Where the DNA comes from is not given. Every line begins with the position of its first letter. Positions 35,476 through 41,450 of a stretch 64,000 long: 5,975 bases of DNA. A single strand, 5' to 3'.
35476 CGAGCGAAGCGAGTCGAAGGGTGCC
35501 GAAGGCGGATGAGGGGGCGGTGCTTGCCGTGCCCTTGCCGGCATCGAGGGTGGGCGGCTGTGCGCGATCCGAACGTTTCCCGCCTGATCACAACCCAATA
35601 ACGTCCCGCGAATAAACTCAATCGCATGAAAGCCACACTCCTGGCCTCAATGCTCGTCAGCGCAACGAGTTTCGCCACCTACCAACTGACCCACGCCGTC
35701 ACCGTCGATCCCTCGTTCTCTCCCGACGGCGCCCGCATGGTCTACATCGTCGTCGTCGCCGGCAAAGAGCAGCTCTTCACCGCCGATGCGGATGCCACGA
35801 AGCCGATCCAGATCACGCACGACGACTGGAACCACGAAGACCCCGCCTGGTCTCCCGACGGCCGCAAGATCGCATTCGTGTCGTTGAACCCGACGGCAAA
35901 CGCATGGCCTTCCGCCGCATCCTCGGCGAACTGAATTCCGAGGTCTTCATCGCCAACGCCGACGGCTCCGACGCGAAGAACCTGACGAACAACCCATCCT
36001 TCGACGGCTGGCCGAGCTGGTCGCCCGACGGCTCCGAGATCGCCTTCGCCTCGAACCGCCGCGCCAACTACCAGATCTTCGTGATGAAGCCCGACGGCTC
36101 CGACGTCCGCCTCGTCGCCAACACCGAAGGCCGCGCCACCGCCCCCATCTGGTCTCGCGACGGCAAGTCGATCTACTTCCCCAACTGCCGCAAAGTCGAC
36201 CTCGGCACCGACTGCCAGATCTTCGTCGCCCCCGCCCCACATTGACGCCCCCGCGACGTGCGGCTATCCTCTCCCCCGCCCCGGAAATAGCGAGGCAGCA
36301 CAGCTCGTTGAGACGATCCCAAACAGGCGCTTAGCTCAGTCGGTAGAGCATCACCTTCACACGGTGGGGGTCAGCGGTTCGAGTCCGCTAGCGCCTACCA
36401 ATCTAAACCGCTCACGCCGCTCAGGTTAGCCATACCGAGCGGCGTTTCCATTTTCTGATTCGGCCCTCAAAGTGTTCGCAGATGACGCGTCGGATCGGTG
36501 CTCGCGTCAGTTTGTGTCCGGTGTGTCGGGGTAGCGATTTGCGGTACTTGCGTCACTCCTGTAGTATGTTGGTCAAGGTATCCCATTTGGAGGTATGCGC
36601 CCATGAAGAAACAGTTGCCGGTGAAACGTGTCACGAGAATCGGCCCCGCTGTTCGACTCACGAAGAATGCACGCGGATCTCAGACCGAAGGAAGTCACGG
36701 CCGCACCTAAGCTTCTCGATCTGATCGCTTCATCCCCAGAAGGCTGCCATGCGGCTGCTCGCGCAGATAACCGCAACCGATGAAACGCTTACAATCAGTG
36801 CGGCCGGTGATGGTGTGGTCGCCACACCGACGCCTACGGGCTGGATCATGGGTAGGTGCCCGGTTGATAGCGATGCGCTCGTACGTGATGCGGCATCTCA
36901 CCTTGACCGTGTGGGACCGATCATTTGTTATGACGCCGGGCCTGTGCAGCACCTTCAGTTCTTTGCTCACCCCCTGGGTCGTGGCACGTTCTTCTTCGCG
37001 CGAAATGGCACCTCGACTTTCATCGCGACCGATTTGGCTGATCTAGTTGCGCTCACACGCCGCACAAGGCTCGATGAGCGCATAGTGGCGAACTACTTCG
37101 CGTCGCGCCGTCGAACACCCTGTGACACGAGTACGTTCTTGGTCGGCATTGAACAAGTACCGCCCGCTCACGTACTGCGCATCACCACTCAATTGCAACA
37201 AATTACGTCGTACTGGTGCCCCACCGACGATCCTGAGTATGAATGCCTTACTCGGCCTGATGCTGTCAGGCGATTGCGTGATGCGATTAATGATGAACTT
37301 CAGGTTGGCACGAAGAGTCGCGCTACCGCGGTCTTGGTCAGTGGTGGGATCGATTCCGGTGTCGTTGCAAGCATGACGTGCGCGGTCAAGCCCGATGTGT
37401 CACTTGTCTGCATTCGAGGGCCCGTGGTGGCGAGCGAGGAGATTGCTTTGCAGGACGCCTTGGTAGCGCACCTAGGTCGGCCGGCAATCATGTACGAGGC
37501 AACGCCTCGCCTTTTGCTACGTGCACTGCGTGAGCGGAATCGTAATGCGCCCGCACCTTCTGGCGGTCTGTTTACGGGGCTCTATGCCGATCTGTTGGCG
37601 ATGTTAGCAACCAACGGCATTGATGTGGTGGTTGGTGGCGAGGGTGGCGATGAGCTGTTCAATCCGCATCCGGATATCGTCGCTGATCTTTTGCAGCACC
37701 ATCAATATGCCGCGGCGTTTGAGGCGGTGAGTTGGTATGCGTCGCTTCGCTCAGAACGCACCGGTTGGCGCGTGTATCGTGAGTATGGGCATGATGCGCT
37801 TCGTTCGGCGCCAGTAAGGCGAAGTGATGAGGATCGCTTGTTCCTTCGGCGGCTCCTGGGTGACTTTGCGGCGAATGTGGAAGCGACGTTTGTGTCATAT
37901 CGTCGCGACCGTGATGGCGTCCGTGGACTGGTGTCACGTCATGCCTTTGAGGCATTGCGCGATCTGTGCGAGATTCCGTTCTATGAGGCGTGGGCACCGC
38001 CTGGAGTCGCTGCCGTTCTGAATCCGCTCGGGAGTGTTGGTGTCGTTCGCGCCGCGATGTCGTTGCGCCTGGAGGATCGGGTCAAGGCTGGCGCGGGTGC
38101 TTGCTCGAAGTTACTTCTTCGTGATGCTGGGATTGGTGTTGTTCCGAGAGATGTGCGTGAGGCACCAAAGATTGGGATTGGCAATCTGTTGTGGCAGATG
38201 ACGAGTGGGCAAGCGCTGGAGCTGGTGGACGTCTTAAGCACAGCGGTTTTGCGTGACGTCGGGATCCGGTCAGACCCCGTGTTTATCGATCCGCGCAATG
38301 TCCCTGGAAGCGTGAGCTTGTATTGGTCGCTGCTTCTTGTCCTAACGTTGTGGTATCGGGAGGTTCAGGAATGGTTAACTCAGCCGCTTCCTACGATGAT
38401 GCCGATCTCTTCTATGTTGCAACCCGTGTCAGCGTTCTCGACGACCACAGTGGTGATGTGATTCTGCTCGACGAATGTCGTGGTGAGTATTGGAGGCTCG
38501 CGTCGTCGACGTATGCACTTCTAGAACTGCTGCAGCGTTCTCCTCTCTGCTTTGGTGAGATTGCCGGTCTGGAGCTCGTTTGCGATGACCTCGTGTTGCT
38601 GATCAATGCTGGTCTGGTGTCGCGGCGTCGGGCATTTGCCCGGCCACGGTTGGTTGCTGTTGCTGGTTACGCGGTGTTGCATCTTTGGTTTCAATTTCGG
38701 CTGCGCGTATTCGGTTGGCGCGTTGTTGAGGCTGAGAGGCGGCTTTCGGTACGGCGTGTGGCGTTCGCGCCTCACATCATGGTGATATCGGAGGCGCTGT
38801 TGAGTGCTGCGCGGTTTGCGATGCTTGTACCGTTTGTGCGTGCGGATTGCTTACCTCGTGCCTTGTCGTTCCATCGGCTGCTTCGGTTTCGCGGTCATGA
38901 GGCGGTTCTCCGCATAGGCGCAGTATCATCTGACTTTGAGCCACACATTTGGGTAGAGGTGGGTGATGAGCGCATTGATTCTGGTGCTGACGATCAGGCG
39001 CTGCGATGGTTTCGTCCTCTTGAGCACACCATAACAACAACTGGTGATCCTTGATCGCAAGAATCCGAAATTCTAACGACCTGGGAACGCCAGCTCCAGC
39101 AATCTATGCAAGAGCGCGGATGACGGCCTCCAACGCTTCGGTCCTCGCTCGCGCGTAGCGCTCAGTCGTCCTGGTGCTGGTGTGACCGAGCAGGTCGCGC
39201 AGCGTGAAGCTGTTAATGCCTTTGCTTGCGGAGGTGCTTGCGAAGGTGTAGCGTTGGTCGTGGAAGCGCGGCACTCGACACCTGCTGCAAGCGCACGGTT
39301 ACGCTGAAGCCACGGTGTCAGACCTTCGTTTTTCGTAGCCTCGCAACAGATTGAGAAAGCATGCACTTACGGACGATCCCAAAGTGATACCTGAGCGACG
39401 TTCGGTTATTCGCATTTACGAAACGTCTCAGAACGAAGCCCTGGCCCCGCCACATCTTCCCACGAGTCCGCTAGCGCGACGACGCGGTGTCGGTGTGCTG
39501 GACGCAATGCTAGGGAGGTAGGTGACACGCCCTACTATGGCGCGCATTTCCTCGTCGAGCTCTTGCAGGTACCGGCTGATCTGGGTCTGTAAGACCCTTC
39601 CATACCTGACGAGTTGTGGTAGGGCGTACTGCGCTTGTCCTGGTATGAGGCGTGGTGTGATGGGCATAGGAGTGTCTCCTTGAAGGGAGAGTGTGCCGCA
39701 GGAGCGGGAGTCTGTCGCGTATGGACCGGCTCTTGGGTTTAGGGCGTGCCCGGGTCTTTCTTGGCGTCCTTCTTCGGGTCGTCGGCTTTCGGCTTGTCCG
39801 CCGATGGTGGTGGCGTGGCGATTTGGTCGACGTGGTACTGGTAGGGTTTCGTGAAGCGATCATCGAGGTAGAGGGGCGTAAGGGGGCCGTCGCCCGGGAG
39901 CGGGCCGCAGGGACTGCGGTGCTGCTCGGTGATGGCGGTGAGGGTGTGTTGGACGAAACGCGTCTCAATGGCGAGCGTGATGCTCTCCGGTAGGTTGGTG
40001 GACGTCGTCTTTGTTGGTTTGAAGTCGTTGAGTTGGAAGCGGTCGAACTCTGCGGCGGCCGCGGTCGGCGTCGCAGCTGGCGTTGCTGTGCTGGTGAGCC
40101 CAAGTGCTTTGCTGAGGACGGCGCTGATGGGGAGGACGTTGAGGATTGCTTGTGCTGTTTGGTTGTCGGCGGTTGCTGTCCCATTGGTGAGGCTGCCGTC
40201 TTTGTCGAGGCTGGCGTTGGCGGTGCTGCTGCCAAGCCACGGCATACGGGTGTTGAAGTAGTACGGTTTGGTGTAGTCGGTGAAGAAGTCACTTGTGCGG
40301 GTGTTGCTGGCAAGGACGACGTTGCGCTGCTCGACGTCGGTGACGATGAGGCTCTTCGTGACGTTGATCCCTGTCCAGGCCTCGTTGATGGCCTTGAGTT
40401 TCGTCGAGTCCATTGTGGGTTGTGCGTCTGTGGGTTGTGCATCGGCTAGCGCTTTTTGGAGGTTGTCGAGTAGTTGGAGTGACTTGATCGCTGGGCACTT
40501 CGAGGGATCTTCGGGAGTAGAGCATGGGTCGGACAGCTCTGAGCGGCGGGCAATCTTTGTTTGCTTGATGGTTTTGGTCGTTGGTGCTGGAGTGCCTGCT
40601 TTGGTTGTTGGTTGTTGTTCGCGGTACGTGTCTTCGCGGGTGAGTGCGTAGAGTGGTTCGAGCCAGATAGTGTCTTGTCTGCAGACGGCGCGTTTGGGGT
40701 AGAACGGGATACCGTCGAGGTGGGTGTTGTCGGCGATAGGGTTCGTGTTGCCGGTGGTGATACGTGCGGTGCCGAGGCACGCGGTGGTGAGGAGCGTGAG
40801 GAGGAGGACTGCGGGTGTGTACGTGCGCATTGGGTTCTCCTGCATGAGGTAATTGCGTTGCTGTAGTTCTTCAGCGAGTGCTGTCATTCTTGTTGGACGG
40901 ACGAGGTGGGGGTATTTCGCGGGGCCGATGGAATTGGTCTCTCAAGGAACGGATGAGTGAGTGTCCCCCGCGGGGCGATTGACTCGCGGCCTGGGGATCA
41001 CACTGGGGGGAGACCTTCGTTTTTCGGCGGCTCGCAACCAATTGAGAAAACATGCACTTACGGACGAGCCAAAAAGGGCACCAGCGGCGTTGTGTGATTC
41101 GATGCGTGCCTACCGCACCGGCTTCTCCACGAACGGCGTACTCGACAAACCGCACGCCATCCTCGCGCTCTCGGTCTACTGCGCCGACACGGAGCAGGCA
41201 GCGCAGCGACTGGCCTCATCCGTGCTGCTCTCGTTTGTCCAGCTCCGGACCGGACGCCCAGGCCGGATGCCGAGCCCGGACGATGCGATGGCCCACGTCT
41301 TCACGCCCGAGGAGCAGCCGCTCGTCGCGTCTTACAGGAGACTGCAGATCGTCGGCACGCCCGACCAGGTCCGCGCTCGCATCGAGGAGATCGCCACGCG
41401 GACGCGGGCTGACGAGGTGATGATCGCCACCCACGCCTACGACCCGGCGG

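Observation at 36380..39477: Minimal lasso-peptide gene cluster (A-C-B) riding a 3.1-kb tRNA-Val islet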

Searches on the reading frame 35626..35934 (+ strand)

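Call 24: search_protein_families(library=pfam, proteins=[window:35626-35934:+], max_evalue=0.001)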
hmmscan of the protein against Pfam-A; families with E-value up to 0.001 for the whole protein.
window:35626-35934:+ (102 aa): 2 families
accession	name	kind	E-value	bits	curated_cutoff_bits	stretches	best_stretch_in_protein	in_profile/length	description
PF07676.18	PD40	-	8.9e-11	41.9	20.9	1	69-86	10-27/38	WD40-like Beta Propeller Repeat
PF00930.27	DPPIV_N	-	9.9e-06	24.9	22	1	25-89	44-122/354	Dipeptidyl peptidase IV (DPP IV) N-terminal region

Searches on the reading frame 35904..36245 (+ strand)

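Call 24: search_protein_families(library=pfam, proteins=[window:35904-36245:+], max_evalue=0.001)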
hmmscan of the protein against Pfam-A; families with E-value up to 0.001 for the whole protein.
window:35904-36245:+ (113 aa): 1 family
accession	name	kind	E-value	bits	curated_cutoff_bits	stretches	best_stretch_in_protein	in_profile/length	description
PF07676.18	PD40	-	2.3e-20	72.5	20.9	2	25-60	2-38/38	WD40-like Beta Propeller Repeat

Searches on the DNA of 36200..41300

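Call 94: search_rna_families(source=window, start=36200, end=41300, threshold=evalue, max_evalue=1)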
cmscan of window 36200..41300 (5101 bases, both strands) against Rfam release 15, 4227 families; matches with E-value up to 1: 1.
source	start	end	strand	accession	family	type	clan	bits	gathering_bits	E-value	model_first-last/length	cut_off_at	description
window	36325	36397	+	RF00005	tRNA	Gene; tRNA;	CL00001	66.3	29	2.7e-13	1-71/71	no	tRNA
